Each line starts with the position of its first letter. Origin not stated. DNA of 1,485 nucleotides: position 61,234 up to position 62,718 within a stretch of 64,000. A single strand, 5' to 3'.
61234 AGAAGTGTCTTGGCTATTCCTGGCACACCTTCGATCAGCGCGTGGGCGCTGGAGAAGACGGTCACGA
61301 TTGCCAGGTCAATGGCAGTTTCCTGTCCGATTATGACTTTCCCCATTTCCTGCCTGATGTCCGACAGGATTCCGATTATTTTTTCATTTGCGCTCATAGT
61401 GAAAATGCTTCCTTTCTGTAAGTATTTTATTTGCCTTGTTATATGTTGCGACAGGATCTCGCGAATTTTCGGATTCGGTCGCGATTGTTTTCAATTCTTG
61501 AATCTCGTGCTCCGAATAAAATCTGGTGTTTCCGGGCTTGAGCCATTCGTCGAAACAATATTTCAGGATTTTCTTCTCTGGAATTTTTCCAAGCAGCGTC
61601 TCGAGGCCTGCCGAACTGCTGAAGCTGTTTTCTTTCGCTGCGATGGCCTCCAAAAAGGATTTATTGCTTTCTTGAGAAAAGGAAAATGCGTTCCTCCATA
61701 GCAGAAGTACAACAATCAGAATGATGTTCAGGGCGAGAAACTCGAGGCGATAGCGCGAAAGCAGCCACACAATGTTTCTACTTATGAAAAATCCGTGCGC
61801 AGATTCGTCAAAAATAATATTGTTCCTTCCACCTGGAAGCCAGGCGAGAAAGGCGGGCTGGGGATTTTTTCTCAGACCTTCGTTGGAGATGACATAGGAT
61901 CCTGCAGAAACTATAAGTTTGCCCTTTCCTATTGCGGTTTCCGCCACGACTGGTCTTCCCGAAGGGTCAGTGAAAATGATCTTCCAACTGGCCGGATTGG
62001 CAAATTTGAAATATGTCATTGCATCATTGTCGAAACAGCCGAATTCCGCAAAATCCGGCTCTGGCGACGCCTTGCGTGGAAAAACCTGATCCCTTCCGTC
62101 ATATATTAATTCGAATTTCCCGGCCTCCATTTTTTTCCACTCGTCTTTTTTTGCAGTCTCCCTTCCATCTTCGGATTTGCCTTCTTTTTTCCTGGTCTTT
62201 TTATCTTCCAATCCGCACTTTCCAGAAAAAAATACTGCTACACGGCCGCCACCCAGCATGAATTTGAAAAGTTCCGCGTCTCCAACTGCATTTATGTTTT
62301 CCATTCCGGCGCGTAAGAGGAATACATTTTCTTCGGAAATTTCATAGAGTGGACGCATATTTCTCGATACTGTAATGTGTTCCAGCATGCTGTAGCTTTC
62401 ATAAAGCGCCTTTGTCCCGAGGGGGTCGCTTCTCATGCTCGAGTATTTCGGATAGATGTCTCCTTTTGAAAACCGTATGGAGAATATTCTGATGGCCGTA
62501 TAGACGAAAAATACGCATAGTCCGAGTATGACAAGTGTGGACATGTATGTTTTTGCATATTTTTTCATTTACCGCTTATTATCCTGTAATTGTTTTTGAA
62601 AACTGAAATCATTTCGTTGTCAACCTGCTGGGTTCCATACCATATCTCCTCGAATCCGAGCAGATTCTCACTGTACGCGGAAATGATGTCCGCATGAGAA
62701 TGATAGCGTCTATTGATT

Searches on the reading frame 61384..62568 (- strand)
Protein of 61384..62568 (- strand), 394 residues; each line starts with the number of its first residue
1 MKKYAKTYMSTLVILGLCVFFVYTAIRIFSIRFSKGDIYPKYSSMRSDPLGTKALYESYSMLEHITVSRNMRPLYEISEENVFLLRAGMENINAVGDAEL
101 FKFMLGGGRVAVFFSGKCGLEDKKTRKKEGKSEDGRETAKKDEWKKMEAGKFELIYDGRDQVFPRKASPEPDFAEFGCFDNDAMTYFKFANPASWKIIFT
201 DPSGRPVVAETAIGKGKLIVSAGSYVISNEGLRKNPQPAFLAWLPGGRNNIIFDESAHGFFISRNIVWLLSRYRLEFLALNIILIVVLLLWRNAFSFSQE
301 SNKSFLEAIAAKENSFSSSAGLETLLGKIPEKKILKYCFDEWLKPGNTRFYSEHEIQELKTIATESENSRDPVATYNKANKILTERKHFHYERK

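Call 73: find_encoding_contigs(protein=window:61384-62568:-, flank=10000, max_places=2)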
Protein window:61384-62568:- (394 aa): 1 contig read that carries it; 1 place shown.
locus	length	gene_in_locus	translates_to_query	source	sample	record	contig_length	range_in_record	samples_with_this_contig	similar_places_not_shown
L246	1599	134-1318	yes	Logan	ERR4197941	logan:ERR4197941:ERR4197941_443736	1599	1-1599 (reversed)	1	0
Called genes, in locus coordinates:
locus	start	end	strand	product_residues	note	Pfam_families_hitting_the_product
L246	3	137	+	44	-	?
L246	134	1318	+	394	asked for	PF14258:DUF4350 (weak)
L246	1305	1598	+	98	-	?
